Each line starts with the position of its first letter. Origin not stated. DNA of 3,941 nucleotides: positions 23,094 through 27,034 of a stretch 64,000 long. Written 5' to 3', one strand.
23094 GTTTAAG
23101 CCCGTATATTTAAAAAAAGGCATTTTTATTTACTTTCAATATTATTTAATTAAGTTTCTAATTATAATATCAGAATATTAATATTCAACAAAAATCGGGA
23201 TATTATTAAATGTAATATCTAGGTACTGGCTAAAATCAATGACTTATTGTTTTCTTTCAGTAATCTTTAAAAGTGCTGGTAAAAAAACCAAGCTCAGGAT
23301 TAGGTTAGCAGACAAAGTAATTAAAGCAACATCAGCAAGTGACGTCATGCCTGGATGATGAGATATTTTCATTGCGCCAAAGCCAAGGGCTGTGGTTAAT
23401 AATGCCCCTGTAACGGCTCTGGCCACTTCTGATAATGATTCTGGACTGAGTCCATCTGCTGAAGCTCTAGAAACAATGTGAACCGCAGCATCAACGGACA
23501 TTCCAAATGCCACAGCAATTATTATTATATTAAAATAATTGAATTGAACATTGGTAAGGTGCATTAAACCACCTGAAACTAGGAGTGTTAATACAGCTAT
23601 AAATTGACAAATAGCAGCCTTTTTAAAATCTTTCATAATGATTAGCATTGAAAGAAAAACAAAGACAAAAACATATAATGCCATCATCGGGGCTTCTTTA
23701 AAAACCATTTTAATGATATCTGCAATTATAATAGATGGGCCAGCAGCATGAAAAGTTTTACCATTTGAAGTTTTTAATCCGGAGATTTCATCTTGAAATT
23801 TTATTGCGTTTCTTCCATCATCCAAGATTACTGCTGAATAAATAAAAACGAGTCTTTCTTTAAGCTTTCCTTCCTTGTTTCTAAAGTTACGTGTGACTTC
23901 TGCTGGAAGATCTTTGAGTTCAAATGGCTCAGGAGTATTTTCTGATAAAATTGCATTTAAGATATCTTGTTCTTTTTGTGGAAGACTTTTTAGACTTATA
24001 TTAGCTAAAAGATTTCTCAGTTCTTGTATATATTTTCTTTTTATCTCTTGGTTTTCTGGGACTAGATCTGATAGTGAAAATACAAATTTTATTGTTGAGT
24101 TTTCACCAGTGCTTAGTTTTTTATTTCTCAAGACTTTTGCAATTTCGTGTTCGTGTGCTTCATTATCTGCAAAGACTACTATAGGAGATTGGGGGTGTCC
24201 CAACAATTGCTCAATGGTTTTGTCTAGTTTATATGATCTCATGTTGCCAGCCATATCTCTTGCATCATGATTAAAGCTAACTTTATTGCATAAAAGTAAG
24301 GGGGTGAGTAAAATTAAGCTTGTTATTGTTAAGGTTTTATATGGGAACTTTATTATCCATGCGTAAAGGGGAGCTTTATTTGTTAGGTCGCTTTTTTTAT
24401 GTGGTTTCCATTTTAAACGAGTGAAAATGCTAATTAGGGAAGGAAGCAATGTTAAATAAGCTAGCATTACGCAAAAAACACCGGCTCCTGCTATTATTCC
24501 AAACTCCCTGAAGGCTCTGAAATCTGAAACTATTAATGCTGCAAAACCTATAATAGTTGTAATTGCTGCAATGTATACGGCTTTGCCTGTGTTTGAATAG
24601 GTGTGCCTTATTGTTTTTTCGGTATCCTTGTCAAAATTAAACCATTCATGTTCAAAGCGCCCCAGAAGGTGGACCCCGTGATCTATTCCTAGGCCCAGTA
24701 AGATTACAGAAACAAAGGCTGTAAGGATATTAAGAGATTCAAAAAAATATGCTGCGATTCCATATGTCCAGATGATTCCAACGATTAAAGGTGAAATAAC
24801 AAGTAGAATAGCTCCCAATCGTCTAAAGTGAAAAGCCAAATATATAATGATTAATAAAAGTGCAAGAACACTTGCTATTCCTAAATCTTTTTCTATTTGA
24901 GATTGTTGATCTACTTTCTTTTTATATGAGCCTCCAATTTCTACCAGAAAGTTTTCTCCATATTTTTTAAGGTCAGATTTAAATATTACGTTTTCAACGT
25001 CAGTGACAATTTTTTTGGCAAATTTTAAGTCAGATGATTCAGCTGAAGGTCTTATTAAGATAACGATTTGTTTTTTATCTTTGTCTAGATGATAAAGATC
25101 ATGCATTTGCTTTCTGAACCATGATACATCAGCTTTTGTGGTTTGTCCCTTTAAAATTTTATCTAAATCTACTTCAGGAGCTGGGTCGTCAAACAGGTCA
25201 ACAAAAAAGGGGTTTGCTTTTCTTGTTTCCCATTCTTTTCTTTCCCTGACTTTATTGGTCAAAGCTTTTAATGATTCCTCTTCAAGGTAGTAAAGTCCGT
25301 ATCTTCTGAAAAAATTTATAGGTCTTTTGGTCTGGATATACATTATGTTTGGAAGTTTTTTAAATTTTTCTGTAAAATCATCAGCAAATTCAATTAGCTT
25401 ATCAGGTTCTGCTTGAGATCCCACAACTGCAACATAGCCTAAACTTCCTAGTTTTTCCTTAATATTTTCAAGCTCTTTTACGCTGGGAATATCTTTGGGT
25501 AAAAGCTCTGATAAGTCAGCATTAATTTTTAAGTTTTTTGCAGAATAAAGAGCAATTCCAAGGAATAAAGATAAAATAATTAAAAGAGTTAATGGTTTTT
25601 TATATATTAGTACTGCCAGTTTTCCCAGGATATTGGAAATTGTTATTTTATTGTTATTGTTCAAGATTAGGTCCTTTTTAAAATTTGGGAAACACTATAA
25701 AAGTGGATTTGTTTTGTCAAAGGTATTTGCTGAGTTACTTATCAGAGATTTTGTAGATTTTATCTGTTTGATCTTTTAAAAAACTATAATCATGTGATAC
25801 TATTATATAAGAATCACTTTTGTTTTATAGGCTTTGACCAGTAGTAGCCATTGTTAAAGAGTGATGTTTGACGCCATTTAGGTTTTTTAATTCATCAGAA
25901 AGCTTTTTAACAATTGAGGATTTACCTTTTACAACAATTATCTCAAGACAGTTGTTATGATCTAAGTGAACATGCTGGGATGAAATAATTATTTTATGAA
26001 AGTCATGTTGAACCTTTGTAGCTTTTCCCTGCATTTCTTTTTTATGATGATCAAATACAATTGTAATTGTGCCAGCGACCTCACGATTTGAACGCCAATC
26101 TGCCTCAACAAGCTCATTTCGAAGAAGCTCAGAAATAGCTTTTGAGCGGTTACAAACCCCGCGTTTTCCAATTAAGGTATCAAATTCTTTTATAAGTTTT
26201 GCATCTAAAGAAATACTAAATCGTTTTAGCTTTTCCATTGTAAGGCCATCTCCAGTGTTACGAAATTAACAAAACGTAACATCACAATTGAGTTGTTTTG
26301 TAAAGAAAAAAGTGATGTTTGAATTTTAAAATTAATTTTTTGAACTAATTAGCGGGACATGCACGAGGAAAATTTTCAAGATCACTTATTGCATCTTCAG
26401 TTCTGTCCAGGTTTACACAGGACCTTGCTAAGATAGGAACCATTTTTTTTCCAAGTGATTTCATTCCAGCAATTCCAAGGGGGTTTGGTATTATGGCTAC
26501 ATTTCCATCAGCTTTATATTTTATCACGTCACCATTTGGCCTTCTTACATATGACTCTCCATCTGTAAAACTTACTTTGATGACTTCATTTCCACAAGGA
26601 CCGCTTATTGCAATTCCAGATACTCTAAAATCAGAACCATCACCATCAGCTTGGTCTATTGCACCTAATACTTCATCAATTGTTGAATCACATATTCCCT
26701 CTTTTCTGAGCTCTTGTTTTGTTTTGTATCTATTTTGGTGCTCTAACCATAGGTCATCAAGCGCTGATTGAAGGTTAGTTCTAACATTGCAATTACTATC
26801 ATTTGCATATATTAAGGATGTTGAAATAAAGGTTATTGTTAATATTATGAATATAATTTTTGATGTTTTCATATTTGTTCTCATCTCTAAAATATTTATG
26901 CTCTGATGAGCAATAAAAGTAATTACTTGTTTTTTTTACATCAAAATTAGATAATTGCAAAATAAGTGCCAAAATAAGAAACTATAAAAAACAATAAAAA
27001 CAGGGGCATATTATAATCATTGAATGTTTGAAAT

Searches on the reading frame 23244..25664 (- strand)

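Call 17: search_protein_families(library=pfam, proteins=[window:23244-25664:-])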
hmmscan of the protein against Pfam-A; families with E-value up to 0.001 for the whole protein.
window:23244-25664:- (806 aa): 4 families
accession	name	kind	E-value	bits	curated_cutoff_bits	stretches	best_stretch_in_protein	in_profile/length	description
PF03176.21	MMPL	-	7.7e-39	134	20.5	2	196-425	84-313/333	MMPL family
PF00873.25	ACR_tran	-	2.6e-06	25.9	28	0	256-424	332-499/1021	AcrB/AcrD/AcrF family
PF12349.14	Sterol-sensing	-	1.6e-05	25.2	22.3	1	287-418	10-140/153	Sterol-sensing domain of SREBP cleavage-activation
PF02355.23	SecD_SecF_C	-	0.00023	21.1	20.5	1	255-379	27-151/189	Protein export membrane protein SecD/SecF, C-terminal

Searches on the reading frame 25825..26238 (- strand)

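Call 17: search_protein_families(library=pfam, proteins=[window:25825-26238:-])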
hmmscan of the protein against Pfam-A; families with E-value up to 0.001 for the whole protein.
window:25825-26238:- (137 aa): 2 families
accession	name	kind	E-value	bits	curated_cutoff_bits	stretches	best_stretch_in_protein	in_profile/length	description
PF08753.17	NikR_C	-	9.1e-30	103.1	22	1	55-130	1-76/77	NikR C terminal nickel binding domain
PF01402.27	RHH_1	-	7.2e-06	26.2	20.5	1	6-43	1-37/39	Ribbon-helix-helix protein, copG family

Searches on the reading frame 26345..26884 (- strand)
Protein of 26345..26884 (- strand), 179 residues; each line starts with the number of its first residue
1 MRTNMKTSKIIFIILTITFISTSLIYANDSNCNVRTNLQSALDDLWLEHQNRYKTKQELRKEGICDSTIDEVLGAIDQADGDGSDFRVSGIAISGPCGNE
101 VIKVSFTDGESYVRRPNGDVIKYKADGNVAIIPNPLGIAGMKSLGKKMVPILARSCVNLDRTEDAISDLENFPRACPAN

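Call 17: search_protein_families(library=pfam, proteins=[window:26345-26884:-])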
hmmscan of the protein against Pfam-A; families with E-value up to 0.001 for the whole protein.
window:26345-26884:- (179 aa): 0 families

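Call 57: search_protein_families(library=ncbifam, proteins=[window:26345-26884:-], max_evalue=0.01)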
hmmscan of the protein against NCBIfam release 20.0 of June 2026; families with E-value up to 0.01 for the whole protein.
window:26345-26884:- (179 aa): 1 family
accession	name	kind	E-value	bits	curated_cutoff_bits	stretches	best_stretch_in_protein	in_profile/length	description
NF001058.0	PRK00117.4-1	equivalog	0.0091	16.1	194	0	46-82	122-158/214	recombination regulator RecX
